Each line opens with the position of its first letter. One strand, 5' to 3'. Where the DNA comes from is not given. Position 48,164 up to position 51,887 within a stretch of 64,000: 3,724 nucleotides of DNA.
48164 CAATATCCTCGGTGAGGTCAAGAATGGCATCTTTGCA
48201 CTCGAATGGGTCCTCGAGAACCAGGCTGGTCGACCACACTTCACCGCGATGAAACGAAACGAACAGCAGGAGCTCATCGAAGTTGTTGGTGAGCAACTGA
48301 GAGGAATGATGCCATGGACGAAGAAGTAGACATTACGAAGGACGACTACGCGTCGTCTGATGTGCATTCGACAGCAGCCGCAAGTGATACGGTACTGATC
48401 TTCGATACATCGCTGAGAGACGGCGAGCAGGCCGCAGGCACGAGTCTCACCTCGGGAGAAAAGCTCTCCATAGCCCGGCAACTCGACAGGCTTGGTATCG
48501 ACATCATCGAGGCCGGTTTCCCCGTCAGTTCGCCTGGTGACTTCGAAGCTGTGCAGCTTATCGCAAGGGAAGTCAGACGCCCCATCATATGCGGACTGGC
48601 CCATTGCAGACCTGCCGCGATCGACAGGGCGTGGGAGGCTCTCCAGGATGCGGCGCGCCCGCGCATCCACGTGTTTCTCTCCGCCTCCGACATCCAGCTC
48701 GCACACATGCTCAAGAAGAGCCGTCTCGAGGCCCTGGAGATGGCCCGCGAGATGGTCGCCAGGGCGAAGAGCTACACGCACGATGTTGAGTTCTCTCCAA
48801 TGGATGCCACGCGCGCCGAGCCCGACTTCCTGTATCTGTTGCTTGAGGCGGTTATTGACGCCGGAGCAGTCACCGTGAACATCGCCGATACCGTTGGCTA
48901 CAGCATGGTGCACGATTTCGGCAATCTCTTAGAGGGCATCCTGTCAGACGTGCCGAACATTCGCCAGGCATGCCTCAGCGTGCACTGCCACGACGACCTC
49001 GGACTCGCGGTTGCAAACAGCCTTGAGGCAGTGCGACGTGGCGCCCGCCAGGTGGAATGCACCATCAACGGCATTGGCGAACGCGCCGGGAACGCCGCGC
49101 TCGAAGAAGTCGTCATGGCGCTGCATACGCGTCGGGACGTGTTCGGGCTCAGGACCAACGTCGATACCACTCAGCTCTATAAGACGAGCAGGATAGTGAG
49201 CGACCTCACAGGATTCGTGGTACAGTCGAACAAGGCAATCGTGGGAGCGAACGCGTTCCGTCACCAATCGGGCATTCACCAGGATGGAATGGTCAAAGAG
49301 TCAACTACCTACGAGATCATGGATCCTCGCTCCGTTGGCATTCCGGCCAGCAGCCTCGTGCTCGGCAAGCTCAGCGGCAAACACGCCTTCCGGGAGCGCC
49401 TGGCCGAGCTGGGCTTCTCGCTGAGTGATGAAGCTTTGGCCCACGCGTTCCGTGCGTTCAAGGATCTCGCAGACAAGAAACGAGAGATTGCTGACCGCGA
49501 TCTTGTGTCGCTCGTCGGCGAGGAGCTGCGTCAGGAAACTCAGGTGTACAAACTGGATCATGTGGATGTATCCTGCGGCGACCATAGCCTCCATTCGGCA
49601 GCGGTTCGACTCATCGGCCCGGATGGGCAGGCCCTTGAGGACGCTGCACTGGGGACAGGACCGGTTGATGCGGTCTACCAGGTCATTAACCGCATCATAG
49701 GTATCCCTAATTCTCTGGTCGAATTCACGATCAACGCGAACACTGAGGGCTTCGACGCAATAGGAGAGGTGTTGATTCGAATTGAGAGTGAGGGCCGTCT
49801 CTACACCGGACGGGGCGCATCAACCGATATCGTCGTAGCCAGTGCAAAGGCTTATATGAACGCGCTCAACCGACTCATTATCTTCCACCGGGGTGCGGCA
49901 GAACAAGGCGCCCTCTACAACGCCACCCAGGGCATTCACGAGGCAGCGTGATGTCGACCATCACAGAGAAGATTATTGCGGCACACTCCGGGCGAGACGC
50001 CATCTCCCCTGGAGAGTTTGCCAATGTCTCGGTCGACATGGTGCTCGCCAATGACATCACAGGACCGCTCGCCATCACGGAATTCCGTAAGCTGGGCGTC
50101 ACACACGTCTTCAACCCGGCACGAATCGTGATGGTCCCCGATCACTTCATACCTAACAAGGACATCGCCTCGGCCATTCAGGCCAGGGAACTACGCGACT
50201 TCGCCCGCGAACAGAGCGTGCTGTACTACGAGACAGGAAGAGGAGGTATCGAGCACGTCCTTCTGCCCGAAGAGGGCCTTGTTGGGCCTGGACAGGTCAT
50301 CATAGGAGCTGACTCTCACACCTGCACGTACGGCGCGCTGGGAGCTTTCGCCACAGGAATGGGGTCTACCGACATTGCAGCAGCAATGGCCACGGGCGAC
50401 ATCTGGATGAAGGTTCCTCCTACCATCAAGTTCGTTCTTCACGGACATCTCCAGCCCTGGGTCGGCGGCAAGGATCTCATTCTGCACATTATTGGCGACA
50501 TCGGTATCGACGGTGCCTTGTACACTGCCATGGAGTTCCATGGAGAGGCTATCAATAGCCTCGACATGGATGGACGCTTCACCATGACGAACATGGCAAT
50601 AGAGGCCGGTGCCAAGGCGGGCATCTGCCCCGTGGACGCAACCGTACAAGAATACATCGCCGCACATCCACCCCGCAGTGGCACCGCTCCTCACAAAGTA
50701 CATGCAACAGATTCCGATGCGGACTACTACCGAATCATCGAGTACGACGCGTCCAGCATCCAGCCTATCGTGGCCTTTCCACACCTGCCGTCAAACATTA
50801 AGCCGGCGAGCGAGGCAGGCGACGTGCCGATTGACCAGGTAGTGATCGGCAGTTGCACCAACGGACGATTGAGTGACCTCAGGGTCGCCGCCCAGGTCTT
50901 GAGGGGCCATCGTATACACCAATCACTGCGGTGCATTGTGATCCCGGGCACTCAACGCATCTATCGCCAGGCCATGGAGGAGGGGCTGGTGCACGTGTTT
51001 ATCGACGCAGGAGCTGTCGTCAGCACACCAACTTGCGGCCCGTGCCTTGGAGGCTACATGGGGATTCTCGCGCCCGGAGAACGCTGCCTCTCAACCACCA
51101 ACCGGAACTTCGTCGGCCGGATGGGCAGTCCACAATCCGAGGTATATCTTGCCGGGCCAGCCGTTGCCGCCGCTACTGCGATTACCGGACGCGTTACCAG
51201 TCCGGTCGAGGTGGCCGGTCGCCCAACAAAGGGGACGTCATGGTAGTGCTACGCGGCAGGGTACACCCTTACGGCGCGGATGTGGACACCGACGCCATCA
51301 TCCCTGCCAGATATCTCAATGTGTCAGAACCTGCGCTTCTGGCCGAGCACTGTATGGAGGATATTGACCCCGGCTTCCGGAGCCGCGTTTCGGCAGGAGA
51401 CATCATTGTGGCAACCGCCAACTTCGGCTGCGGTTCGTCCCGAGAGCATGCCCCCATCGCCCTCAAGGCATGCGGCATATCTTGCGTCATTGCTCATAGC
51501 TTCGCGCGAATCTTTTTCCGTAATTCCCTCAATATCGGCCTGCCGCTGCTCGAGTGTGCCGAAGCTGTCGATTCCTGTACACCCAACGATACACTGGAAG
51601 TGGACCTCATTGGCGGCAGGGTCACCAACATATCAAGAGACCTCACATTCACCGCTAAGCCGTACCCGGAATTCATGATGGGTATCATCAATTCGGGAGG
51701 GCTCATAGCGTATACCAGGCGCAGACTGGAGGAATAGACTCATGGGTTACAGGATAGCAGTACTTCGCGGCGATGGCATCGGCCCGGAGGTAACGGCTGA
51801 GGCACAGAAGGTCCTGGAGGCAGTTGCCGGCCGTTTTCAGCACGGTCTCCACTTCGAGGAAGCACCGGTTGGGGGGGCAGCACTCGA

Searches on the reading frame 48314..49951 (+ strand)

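Call 6: search_protein_families(library=ncbifam, proteins=[window:48314-49951:+])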
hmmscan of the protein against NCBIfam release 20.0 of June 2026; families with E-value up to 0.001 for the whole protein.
window:48314-49951:+ (545 aa): 25 families
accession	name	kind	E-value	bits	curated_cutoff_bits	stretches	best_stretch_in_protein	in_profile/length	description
NF002086.0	PRK00915.1-3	equivalog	2.4e-226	752.2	532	1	24-525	4-505/516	2-isopropylmalate synthase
TIGR00973.1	leuA_bact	equivalog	1.3e-212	706.6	598.7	1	27-519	2-494/494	2-isopropylmalate synthase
NF002087.0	PRK00915.1-4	equivalog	5e-202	672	729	1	23-525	3-506/516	2-isopropylmalate synthase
NF002088.0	PRK00915.1-5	equivalog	5.2e-191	635.6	697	1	26-528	3-505/514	2-isopropylmalate synthase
NF002084.0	PRK00915.1-1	equivalog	1.2e-180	601.5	748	1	24-522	2-500/523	2-isopropylmalate synthase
NF002085.0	PRK00915.1-2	subfamily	3.9e-139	464.7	517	1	20-522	7-500/504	2-isopropylmalate synthase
TIGR02090.1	LEU1_arch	subfamily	8.8e-110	367.2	484.75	1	27-400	1-362/363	isopropylmalate/citramalate/homocitrate synthases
NF041069.1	IPMS_Sufob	equivalog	3.3e-109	365.6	600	1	28-404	2-368/371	isopropylmalate synthase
TIGR02660.1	nifV_homocitr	equivalog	1.2e-84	284.8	462.9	1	27-400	2-364/365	homocitrate synthase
TIGR02146.1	LysS_fung_arch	equivalog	5.6e-73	246.2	413.55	1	29-379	1-339/344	homocitrate synthase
NF042434.1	IPMS_Lepto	equivalog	2.4e-67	227.5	500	1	25-389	4-373/374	2-isopropylmalate synthase LeuA2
TIGR00977.1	citramal_synth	equivalog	8e-65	219.1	450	1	27-519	2-514/526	citramalate synthase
NF002991.1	PRK03739.1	subfamily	2.6e-47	161.8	455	1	31-520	31-550/550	2-isopropylmalate synthase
NF042433.1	CitmalDyn_Leptosp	equivalog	2.7e-46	158.2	950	1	25-462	6-441/514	(R)-citramalate synthase CimA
TIGR00970.1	leuA_yeast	equivalog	4.1e-35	121.3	697.4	1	31-521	31-562/564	2-isopropylmalate synthase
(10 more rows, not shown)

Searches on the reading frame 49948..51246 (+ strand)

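Call 6: search_protein_families(library=ncbifam, proteins=[window:49948-51246:+])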
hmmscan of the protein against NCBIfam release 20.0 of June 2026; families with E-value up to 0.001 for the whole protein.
window:49948-51246:+ (432 aa): 19 families
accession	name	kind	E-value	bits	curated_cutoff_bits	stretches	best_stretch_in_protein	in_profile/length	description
TIGR02083.1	LEU2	equivalog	1.2e-193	643.8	610.65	1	4-422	2-419/419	3-isopropylmalate dehydratase large subunit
NF001614.1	PRK00402.1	subfamily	4.3e-189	628.5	385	1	4-419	2-414/415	aconitase/3-isopropylmalate dehydratase large subunit family protein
TIGR01343.1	hacA_fam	subfamily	3.1e-173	576.1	385.7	1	4-419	1-411/412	homoaconitate hydratase family protein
TIGR02086.1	IPMI_arch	subfamily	1.9e-153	511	410.15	1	4-419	2-409/411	3-isopropylmalate dehydratase/homoaconitate hydratase family large subunit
NF040615.1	HacA_Meth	equivalog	1e-135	452.7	550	1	4-418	2-417/419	homoaconitase large subunit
NF009116.0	PRK12466.1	subfamily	4.1e-104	348.8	531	2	2-284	4-300/472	3-isopropylmalate dehydratase large subunit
NF005558.0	PRK07229.1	equivalog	1.7e-98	330.9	612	1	1-423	1-416/647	aconitate hydratase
NF004016.0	PRK05478.1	subfamily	3.3e-97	326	510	2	2-283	3-297/468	3-isopropylmalate dehydratase large subunit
TIGR01342.1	acon_putative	hypoth_equivalog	5.5e-83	279.3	719.15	1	4-424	1-414/655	putative aconitate hydratase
TIGR00170.1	leuC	equivalog_domain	4e-81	273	560.25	2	1-285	1-298/466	3-isopropylmalate dehydratase large subunit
TIGR00139.1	h_aconitase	equivalog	1.7e-73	248.2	529.9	1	4-423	3-458/709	homoaconitase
NF006690.0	PRK09238.1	equivalog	8.2e-51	172.9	782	2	251-421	648-816/852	bifunctional aconitate hydratase 2/2-methylisocitrate dehydratase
TIGR01340.1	aconitase_mito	equivalog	2.3e-46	158.5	825.35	1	25-417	52-473/745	aconitate hydratase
NF008503.0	PRK11413.1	equivalog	9.6e-40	136.2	641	2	109-284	136-308/753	hydratase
TIGR00117.1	acnB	equivalog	1.6e-33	115.5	1287.2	2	252-421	648-814/844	bifunctional aconitate hydratase 2/2-methylisocitrate dehydratase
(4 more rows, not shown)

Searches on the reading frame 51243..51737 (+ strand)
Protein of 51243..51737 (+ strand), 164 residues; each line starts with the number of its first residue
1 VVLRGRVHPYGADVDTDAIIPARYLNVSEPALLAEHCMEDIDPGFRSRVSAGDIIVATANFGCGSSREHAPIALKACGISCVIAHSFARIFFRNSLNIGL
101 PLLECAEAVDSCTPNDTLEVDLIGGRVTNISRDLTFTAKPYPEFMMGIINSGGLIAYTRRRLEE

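Call 6: search_protein_families(library=ncbifam, proteins=[window:51280-51678:+])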
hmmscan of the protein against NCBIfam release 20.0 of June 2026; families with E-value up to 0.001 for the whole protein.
window:51280-51678:+ (132 aa): 0 families

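Call 70: search_protein_families(library=ncbifam, proteins=[window:51243-51737:+], max_evalue=1e-10)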
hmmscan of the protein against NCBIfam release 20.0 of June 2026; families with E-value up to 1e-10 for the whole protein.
window:51243-51737:+ (164 aa): 10 families
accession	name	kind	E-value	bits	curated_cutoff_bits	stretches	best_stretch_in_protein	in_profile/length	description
TIGR02084.1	leud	equivalog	5.9e-67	224.2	245.85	1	5-159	1-155/156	3-isopropylmalate dehydratase small subunit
TIGR02087.1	LEUD_arch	subfamily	8.5e-57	191.3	108.95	1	5-161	1-157/157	LeuD/DmdB family oxidoreductase small subunit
NF040625.1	HacB2_Meth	equivalog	2.2e-51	173.5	230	1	3-157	4-156/161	homoaconitase small subunit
NF040604.2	HacB_Meth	equivalog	1.5e-48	164.6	230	1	2-159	2-158/159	homoaconitase small subunit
NF010629.0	PRK14023.1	equivalog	2.8e-36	124.9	229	1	6-160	3-156/166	homoaconitate hydratase small subunit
NF002458.0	PRK01641.1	subfamily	1.7e-27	96.3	167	1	11-141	16-164/202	3-isopropylmalate dehydratase small subunit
TIGR00139.1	h_aconitase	equivalog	4.3e-21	75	529.9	1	13-109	541-639/709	homoaconitase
TIGR00171.1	leuD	equivalog_domain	5.8e-20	71.9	116.25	1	12-102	17-121/188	3-isopropylmalate dehydratase small subunit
NF005558.0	PRK07229.1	equivalog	3.9e-16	58.7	612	1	12-122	480-597/647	aconitate hydratase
TIGR01342.1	acon_putative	hypoth_equivalog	2.1e-14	52.7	719.15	1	14-130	481-608/655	putative aconitate hydratase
